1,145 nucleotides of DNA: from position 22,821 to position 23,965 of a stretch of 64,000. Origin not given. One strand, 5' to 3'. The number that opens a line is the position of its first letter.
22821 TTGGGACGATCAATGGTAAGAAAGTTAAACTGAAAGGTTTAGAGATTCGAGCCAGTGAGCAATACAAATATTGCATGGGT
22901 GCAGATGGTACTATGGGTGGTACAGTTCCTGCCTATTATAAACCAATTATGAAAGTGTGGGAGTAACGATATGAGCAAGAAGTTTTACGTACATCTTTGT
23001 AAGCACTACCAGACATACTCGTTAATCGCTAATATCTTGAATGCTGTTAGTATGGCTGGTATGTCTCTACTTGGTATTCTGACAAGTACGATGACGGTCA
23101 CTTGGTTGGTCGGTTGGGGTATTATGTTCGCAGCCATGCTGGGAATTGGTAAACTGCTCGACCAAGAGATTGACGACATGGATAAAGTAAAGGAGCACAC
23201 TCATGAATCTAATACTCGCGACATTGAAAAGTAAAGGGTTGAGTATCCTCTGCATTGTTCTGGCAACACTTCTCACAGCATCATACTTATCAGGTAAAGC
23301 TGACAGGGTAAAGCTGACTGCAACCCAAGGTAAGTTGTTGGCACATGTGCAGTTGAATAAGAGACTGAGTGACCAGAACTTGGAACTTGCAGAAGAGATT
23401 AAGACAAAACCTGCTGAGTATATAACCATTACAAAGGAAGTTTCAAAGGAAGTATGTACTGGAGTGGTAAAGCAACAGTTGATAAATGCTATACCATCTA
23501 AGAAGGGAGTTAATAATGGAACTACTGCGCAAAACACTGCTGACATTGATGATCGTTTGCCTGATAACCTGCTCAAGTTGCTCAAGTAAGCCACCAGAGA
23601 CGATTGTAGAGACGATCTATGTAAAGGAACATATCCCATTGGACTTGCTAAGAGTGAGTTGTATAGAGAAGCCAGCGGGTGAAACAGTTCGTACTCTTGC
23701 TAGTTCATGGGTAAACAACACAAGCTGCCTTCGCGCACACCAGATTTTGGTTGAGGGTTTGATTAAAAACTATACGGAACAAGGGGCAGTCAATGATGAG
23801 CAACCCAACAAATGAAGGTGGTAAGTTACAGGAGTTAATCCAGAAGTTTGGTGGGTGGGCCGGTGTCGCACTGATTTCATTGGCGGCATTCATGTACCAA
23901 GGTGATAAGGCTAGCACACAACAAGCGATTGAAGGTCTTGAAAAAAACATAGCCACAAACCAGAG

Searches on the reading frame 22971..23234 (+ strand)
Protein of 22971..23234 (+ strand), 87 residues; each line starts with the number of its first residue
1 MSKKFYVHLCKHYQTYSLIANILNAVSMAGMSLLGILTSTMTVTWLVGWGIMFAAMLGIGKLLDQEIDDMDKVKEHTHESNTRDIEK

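Call 95: search_protein_families(library=phrogs, proteins=[window:22971-23234:+], max_evalue=0.001)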
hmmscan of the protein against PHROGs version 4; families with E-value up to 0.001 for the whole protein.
window:22971-23234:+ (87 aa): 1 family
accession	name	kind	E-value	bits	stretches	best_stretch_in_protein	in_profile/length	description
phrog_21126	-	unknown function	7.8e-33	113.3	1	4-82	3-81/86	-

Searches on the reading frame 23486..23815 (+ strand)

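Call 95: search_protein_families(library=phrogs, proteins=[window:23486-23815:+], max_evalue=0.001)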
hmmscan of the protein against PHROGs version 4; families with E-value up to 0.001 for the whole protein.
window:23486-23815:+ (109 aa): 1 family
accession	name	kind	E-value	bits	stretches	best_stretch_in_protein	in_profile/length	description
phrog_456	-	lysis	1.9e-05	25.3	1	11-75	5-63/102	Rz-like spanin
